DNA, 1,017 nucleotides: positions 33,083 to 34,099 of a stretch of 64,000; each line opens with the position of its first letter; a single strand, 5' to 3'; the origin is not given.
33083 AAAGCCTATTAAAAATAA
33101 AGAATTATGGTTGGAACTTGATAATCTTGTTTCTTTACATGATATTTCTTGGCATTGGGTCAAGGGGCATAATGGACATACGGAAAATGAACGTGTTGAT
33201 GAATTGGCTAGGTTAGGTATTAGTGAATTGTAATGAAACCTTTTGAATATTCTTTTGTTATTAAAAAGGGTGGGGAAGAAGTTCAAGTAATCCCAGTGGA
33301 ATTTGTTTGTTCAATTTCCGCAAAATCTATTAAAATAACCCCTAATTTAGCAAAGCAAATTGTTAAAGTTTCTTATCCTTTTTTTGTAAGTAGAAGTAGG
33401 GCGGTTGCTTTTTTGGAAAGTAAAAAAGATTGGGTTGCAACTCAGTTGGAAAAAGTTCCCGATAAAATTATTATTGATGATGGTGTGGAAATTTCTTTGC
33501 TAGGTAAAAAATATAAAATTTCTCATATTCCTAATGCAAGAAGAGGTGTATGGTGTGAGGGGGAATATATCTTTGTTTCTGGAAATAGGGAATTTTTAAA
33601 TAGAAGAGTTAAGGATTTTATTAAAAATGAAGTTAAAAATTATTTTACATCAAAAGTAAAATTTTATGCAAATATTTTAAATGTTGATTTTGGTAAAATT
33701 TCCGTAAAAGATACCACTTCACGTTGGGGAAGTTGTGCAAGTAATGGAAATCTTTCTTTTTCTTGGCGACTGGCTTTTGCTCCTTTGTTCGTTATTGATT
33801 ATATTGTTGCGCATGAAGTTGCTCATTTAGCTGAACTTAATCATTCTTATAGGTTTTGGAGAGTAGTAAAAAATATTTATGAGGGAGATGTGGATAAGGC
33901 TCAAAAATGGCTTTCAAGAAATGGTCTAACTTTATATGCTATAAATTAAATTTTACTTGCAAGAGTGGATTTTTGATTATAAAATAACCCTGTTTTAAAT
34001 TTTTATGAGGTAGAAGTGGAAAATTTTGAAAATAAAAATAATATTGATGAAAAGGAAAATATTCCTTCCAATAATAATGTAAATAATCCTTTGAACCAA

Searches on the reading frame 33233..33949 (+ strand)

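Call 73: search_protein_families(library=pfam, max_evalue=0.001, proteins=[window:33233-33949:+])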
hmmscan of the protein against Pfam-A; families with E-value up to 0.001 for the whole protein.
window:33233-33949:+ (238 aa): 1 family
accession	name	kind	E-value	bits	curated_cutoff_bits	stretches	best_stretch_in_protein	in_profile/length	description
PF01863.23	YgjP-like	-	1.1e-46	159.9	26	1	32-229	2-206/207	YgjP-like, metallopeptidase domain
